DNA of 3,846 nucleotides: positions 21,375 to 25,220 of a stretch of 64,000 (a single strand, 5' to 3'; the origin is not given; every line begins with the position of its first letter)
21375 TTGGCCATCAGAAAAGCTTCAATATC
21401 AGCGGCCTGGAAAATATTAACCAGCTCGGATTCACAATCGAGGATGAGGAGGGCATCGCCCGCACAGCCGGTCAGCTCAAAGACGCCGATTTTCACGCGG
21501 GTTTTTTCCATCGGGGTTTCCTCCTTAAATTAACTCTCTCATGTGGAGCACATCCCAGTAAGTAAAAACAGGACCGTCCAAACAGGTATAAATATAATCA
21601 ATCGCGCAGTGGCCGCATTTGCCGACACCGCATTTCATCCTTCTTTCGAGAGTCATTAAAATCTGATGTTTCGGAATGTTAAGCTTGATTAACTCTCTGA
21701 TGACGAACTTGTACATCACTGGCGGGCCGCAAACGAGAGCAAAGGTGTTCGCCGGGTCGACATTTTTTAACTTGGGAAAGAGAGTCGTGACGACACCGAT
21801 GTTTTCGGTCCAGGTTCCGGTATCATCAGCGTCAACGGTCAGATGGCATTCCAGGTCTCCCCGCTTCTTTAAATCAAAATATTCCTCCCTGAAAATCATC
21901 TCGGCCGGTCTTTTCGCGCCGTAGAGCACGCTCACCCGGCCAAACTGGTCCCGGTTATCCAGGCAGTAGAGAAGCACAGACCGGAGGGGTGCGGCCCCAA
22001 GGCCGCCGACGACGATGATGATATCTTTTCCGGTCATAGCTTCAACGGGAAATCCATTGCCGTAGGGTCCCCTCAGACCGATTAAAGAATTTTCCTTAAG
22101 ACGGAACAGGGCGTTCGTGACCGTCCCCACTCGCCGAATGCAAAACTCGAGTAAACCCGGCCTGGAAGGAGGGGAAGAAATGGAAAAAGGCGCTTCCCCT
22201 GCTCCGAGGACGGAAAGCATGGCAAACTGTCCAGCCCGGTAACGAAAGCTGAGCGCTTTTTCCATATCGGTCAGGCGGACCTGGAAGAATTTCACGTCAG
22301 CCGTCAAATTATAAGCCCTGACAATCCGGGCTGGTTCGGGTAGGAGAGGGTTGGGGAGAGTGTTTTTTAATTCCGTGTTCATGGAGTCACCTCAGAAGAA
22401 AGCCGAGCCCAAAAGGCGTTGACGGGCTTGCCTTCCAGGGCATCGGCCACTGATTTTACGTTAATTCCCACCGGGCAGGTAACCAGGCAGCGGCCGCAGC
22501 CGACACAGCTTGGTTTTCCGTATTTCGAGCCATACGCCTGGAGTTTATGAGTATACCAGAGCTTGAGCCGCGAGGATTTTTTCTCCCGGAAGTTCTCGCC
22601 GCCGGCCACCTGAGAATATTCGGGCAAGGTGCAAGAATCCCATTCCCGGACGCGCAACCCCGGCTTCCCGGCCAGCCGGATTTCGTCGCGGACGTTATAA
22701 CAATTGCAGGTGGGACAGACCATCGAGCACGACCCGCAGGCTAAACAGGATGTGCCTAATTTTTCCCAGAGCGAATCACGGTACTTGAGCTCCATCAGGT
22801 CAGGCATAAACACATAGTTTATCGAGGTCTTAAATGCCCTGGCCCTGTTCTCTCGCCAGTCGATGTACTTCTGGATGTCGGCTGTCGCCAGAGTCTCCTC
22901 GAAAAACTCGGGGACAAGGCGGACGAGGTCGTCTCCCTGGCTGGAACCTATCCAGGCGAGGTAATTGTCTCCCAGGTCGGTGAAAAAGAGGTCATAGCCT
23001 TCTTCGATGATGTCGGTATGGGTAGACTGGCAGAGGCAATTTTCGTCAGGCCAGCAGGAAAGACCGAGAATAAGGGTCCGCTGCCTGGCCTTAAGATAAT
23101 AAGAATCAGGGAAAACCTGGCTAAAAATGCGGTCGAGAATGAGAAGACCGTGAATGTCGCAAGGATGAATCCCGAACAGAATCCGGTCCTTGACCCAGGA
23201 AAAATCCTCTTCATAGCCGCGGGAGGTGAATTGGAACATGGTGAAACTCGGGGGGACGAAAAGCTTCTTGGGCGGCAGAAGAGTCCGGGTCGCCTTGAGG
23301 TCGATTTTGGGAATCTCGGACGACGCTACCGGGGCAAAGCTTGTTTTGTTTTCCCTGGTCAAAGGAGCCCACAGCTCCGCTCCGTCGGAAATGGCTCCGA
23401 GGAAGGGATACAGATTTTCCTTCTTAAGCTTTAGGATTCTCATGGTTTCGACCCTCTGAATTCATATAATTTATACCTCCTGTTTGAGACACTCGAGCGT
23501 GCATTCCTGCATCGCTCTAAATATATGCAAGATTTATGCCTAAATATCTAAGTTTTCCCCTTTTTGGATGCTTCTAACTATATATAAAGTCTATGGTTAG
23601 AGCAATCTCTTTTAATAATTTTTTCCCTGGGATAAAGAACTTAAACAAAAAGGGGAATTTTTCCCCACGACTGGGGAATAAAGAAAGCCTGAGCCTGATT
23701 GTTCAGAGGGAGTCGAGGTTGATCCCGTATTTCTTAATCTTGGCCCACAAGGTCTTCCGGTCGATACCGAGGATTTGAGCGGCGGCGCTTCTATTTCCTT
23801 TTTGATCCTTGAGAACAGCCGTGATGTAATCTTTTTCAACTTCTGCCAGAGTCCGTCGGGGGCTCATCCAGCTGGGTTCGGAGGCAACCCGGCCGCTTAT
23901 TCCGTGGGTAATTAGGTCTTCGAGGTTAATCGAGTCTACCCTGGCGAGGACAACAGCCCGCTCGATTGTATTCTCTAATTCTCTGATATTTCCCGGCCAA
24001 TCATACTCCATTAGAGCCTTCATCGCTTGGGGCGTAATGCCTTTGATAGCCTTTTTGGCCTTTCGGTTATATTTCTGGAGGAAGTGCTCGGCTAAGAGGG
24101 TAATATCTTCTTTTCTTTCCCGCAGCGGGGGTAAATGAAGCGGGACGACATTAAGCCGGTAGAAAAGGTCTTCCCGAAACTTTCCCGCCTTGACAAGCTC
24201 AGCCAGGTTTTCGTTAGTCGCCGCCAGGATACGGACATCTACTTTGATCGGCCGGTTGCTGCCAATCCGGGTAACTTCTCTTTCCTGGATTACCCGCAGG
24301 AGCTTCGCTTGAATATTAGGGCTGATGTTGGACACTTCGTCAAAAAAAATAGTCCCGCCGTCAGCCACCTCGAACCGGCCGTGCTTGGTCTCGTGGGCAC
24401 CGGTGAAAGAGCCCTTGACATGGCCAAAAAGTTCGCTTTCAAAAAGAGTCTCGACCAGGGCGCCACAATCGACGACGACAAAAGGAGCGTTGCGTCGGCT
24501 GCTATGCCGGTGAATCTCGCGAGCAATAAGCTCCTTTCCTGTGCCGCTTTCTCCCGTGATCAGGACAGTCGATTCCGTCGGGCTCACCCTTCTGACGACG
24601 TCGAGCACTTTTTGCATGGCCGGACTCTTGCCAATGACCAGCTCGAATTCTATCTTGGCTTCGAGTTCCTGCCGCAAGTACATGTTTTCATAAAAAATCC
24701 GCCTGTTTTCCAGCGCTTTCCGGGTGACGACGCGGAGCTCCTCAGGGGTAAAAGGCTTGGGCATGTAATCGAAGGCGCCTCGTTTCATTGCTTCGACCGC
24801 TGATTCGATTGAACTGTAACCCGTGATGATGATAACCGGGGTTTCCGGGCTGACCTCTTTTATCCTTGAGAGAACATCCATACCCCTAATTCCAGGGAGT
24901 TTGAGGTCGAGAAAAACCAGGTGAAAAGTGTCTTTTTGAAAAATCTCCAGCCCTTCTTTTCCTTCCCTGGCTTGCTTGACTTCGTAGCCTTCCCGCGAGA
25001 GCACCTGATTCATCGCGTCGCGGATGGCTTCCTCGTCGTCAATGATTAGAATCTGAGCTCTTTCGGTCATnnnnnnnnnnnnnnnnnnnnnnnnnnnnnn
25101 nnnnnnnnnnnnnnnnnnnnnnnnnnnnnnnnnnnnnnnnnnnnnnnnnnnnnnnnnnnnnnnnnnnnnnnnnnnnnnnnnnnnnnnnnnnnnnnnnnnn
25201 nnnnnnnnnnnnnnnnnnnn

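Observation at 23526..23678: Second sigma-54 promoter (minus strand) with perfect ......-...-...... palindrome about 120 bp upstream of hydB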

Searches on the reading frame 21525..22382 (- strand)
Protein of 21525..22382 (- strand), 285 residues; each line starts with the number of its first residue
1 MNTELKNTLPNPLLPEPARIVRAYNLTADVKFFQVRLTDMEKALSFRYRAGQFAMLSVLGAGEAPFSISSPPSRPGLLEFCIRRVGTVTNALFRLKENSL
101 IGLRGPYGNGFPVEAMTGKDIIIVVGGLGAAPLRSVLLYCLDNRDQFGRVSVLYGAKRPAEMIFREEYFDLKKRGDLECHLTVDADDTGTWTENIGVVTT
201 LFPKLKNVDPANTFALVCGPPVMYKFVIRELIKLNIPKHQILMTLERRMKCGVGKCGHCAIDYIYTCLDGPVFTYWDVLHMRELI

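Call 5: search_protein_families(library=pfam, proteins=[window:21525-22382:-])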
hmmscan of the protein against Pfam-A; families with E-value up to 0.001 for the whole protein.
window:21525-22382:- (285 aa): 3 families
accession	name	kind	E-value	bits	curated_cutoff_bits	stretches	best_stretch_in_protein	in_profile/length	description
PF00175.26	NAD_binding_1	-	4e-13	50.4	22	1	124-227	2-107/109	Oxidoreductase NAD-binding domain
PF10418.14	DHODB_Fe-S_bind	-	2.2e-11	43.7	23.9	1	246-278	1-40/41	Iron-sulfur cluster binding domain of dihydroorotate dehydrogenase B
PF00970.30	FAD_binding_6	-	1.1e-07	32.5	21.1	1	19-109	3-96/99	Oxidoreductase FAD-binding domain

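Call 17: search_protein_families(library=ncbifam, proteins=[window:21525-22382:-], max_evalue=0.00001)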
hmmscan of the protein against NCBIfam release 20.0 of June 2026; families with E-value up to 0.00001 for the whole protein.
window:21525-22382:- (285 aa): 20 families
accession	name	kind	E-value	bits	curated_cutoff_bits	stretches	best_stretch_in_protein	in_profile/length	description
NF006220.0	PRK08345.1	subfamily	1e-92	310.6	395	1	11-285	6-294/294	cytochrome-c3 hydrogenase subunit gamma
NF040830.1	sulfhyd_ShyC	equivalog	1.9e-77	260.3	600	1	11-285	2-288/288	NAD(P)-dependent hydrogenase/sulfhydrogenase 2 subunit gamma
NF040835.1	sulfhyd_HydG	equivalog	4.8e-68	229.5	650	1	10-281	12-287/292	NADPH-dependent hydrogenase/sulfhydrogenase 1 subunit gamma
TIGR02911.1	sulfite_red_B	equivalog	2.1e-59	200.8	288.6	1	43-276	26-254/261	anaerobic sulfite reductase subunit AsrB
NF000796.0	PRK00054.1-1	equivalog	2.6e-42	144.8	224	1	45-276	26-233/254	dihydroorotate dehydrogenase electron transfer subunit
NF000798.0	PRK00054.1-3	equivalog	2.4e-23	83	219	1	42-278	25-242/244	dihydroorotate dehydrogenase electron transfer subunit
NF004862.0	PRK06222.1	subfamily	3.8e-19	69.3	220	1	19-274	3-244/281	sulfide/dihydroorotate dehydrogenase-like FAD/NAD-binding protein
TIGR01941.1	nqrF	equivalog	5.5e-17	61.8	295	1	68-243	227-400/405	NADH:ubiquinone reductase (Na(+)-transporting) subunit F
NF009414.0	PRK12778.1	equivalog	5.9e-17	61.2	1103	1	21-274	5-244/752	bifunctional dihydroorotate dehydrogenase B NAD binding subunit/NADPH-dependent glutamate synthase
NF000799.0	PRK00054.1-4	equivalog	3.1e-16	59.2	314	1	67-278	56-256/258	dihydroorotate dehydrogenase electron transfer subunit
NF058606.1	GlBtMonoRdsGbcB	equivalog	2.1e-14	53.2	500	1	19-233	17-233/362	glycine betaine monooxygenase reductase subunit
NF045803.1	MethMoxFADbindMmoC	equivalog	2.2e-14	53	500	1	18-243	109-337/343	aromatic/alkene monooxygenase hydroxylase FAD-binding subunit MmoC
NF000797.0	PRK00054.1-2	equivalog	5.4e-13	48.8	270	1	49-274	43-261/267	dihydroorotate dehydrogenase electron transfer subunit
NF007964.0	PRK10684.1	equivalog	1.4e-12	47.2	383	1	45-241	34-232/333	NADH oxidoreductase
NF004470.0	PRK05802.1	equivalog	1.7e-12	47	313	1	19-263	69-305/330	sulfide/dihydroorotate dehydrogenase-like FAD/NAD-binding protein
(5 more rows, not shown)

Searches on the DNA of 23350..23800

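Call 43: search_rna_families(source=window, start=23350, end=23800, threshold=evalue, max_evalue=1)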
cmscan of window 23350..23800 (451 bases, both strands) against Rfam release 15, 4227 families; matches with E-value up to 1: 1.
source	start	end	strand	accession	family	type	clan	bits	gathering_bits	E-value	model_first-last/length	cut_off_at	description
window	23478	23534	+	RF02292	TtnuCD16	Gene; snRNA; snoRNA; CD-box;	-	16.7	75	0.63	1-58/58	no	Tetrahymena snoRNA TtnuCD16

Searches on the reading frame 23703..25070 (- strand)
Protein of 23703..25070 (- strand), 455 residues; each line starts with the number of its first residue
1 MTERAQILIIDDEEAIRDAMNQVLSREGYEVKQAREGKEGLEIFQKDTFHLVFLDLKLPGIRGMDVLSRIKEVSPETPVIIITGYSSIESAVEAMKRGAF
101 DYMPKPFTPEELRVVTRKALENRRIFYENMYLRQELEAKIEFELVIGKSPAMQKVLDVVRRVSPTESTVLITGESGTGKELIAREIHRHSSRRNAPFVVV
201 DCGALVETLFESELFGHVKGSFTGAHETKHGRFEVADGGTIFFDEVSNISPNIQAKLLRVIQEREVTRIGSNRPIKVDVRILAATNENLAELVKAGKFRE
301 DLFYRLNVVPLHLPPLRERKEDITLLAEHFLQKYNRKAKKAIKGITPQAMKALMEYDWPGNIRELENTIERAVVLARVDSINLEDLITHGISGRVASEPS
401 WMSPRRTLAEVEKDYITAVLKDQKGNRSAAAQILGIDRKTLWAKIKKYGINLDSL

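Call 5: search_protein_families(library=pfam, proteins=[window:23703-25070:-])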
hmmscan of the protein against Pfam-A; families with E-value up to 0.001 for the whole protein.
window:23703-25070:- (455 aa): 10 families
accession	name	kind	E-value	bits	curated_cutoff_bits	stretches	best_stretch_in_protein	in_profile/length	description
PF00158.32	Sigma54_activat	-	1.1e-71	240.4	20.2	1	145-311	1-167/168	Sigma-54 interaction domain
PF00072.30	Response_reg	-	8.5e-33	113.3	30.2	1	7-114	1-108/111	Response regulator receiver domain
PF25601.1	AAA_lid_14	-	5.4e-30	103.5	27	1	317-389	1-73/87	AAA+ ATPase lid domain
PF14532.12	Sigma54_activ_2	-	1.1e-21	78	25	1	146-316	1-138/138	Sigma-54 interaction domain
PF02954.25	HTH_8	-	6.5e-16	58.2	22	1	407-448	1-42/42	Bacterial regulatory protein, Fis family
PF07728.20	AAA_5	-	3.8e-11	43.6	22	1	169-288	2-124/139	AAA domain (dynein-related subfamily)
PF07724.20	AAA_2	-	5.1e-08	33.6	27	1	166-282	3-119/166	AAA domain (Cdc48 subfamily)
PF00004.35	AAA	-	4.8e-07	30.7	21.2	1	169-289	1-111/131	ATPase family associated with various cellular activities (AAA)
PF13191.12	AAA_16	-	1.7e-06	29.1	32.6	1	146-221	3-85/167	AAA ATPase domain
PF18024.7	HTH_50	-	0.00099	19.2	27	0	407-451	7-50/50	Helix-turn-helix domain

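Call 10: find_related_loci(query=window:23703-25070:-, collection=genome_contigs, flank=10000)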
Query window:23703-25070:- (455 aa) in genome_contigs; peptide patterns used: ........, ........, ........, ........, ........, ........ (x = any residue, [..] = any of these).
598 stretches matched a pattern (row limit reached: there are more); 561 encode a relative of the query (tblastn E <= 1e-3); the best 80 are kept; 80 distinct loci.
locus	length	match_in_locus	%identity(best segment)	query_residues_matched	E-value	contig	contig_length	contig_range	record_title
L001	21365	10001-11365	85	1-455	0e+0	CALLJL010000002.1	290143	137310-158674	MAG: uncultured bacterium isolate S1_Bin_METABAT__328_1 genome assembly, contig: c_000000821519, whole genome shotgun se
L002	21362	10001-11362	85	1-454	0e+0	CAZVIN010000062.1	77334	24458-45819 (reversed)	MAG TPA_asm: uncultured Eubacteriales bacterium isolate SRP231805_co4_39 genome assembly, contig: k141_160063, whole gen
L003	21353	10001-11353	75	1-451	0e+0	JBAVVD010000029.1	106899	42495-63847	MAG: Candidatus Aminicenantales bacterium isolate MFD01647_ilm_asm_bin15 k127_5800, whole genome shotgun sequence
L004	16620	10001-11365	75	1-455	0e+0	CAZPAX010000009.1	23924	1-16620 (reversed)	MAG TPA_asm: uncultured Eubacteriales bacterium isolate binchicken_co124_359 genome assembly, contig: NODE_885_length_23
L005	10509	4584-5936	72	1-451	0e+0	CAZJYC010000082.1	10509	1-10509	MAG TPA_asm: uncultured Eubacteriales bacterium isolate binchicken_co327_166 genome assembly, contig: NODE_2652_length_1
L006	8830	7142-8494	70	1-451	0e+0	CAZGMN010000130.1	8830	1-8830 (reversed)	MAG TPA_asm: uncultured Eubacteriales bacterium isolate SRP098346_co1_441 genome assembly, contig: NODE_10600_length_883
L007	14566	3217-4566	69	1-450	0e+0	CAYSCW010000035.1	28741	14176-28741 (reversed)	MAG TPA_asm: uncultured Eubacteriales bacterium isolate binchicken_co34_437 genome assembly, contig: NODE_2403_length_28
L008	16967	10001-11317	67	1-441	0e+0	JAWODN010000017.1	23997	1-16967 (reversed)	MAG: Candidatus Aminicenantes bacterium isolate BLK5-2.bin.174 k191_694463, whole genome shotgun sequence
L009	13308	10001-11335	62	6-450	0e+0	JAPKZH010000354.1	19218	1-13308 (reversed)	MAG: Candidatus Aminicenantes bacterium isolate LacPavin_0920_SED5_MAG_55_12 LacPavin_0920_SED5_scaffold_181533, whole g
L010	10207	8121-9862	60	1-450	0e+0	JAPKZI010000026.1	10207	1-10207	MAG: Candidatus Aminicenantes bacterium isolate LacPavin_0920_SED5_MAG_59_17 LacPavin_0920_SED5_scaffold_1285767, whole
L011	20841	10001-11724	58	5-450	9e-169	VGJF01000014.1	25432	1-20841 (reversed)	MAG: Candidatus Aminicenantes bacterium isolate M_DeepCast_400m_m2_244 M_DeepCast_400m_m2_244_Ga0194112_10002646, whole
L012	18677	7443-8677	74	3-415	8e-171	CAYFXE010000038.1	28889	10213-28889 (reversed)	MAG TPA_asm: uncultured Eubacteriales bacterium isolate ERP108616_co2_523 genome assembly, contig: NODE_2067_length_2888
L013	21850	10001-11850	54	1-448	9e-157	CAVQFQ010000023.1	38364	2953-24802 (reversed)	MAG: uncultured delta proteobacterium isolate MFD05942.bin.2.34 genome assembly, contig: contig_74280, whole genome shot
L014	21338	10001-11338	49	1-450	1e-144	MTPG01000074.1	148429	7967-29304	MAG: Desulfarculaceae bacterium JdFR-97 JGI24020J35080_1000060, whole genome shotgun sequence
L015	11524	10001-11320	51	1-442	2e-143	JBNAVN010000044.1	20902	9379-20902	MAG: bacterium isolate Kamch4342-D-MF-039 bin23.fa-44, whole genome shotgun sequence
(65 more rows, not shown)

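Call 17: search_protein_families(library=ncbifam, proteins=[window:23703-25070:-], max_evalue=0.00001)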
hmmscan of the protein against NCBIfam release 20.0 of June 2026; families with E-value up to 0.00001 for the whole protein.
window:23703-25070:- (455 aa): 115 families (the best 25 are shown)
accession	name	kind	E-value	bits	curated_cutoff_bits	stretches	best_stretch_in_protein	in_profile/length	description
NF008469.0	PRK11361.1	equivalog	3.3e-150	500.8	714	1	1-451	1-457/461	acetoacetate metabolism transcriptional regulator AtoC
NF007689.0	PRK10365.1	equivalog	3.8e-138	461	760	1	3-446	4-440/441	sigma-54-dependent response regulator transcription factor ZraR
TIGR01818.1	ntrC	equivalog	2.1e-136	455.4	558.6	1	7-388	1-379/463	nitrogen regulation protein NR(I)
TIGR02915.1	PEP_resp_reg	equivalog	5.1e-129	431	502.6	1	7-450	1-444/445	PEP-CTERM-box response regulator transcription factor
NF051870.1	NAssimRespRegNtrX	equivalog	1e-119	400.4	600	1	5-450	2-452/452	nitrogen assimilation response regulator NtrX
TIGR01817.1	nifA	equivalog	5.3e-116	388.5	528.85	1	133-403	186-453/534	nif-specific transcriptional activator NifA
NF008176.1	PRK10923.1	equivalog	3e-115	385.5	620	1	4-404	3-399/469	nitrogen regulation protein NR(I)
NF041552.1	TF_PrdR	equivalog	1.4e-114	383.6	795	1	132-449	254-577/577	sigma-54 dependent transcriptional regulator PrdR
NF011695.0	PRK15115.1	equivalog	2.7e-111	372.5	763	1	3-446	5-434/445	two-component system response regulator GlrR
NF041946.1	LuxO_transreg_Vib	equivalog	3.9e-110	368.8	800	1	20-386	12-376/463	quorum-sensing sigma-54 dependent transcriptional regulator LuxO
NF050807.1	TransRegFlbDCaul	equivalog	1.4e-108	363.7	750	1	20-448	16-438/454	sigma-54-dependent transcriptional regulator FlbD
NF049963.1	RespRegFlgRCampy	domain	1.7e-105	353.3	750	1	7-449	3-428/429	fla regulon two-component system response regulator FlgR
NF003451.0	PRK05022.1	equivalog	9.5e-104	347.9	476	1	137-450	185-510/512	nitric oxide reductase transcriptional regulator NorR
NF038308.1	RNA_repair_RtcR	equivalog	7.2e-103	345.2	650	1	89-451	124-519/530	RNA repair transcriptional activator RtcR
NF011958.0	PRK15429.1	equivalog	3.4e-95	320.1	830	1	123-455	358-691/692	formate hydrogenlyase transcriptional activator FlhA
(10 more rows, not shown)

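Call 55: search_protein_families(library=pfam, proteins=[L001:14314-16053:+, L003:14358-16097:+], max_evalue=0.01)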
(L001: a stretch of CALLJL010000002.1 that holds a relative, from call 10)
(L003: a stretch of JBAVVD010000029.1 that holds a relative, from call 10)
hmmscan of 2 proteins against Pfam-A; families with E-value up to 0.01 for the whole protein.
L001:14314-16053:+ (580 aa): 2 families
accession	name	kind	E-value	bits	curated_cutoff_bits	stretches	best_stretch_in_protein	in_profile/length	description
PF00374.24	NiFeSe_Hases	-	4.8e-33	115.3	25.8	2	41-125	1-85/508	Nickel-dependent hydrogenase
PF01750.23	HycI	-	7.7e-05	23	23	1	499-578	39-127/130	Hydrogenase maturation protease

L003:14358-16097:+ (580 aa): 2 families
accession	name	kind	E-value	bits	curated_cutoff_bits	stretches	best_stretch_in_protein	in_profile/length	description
PF00374.24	NiFeSe_Hases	-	2.8e-32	112.8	25.8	2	39-125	1-87/508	Nickel-dependent hydrogenase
PF01750.23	HycI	-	0.0021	18.3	23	1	497-577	38-126/130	Hydrogenase maturation protease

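Call 59: search_solved_structures(query=window:23703-25070:-, max_evalue=1e-40)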
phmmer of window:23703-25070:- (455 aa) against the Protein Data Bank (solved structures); distinct sequences matched with E-value up to 1e-40: 35.
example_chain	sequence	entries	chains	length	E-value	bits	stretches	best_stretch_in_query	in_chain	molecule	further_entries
4l4u_A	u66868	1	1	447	4.7e-124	417.8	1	6-450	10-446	Transcriptional regulator (NtrC family)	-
1ny5_A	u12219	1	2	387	3.1e-115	388.8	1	6-377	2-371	transcriptional regulator (NtrC family)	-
1ojl_A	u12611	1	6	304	1e-100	340.9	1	145-446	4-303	TRANSCRIPTIONAL REGULATORY PROTEIN ZRAR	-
3dzd_A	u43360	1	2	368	3.6e-96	326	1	6-378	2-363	Transcriptional regulator (NtrC family)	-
5m7n_A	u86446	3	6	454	7.4e-91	308.5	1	5-450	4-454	Nitrogen assimilation regulatory protein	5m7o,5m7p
5ep0_A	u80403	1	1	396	5e-86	292.6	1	2-384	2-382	Putative repressor protein luxO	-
9qq6_C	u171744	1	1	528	1.7e-85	290.8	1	122-451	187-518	Nif-specific regulatory protein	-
4ly6_A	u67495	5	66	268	1.2e-80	274.8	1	128-377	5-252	Transcriptional regulator (NtrC family)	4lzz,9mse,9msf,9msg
1ny6_A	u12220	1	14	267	1.3e-80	274.7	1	128-377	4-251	transcriptional regulator (NtrC family)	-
3m0e_A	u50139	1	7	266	9.7e-80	271.8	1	128-377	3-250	Transcriptional regulator (NtrC family)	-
6iy8_A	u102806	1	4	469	9.8e-80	271.8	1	133-384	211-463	Positive regulator CapR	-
26jl_A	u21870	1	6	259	6e-78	265.9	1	145-382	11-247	Flagellar regulatory protein A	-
8p53_C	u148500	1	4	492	1.1e-77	265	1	118-376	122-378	Transcriptional regulator FleQ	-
6jdi_A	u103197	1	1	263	1.2e-75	258.4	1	142-377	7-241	Nitrogen assimilation regulatory protein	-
8pb9_D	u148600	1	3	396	2.7e-75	257.2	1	117-377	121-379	Transcriptional regulator FleQ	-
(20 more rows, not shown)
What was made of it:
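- On NtrC-family response-regulator EBP: The PDB best hits are NtrC1 (4l4u, 1ny5), ZraR and NtrC4 (call 59).
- Its closest solved structures are Aquifex NtrC1 and NtrC4 and ZraR (call 59).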
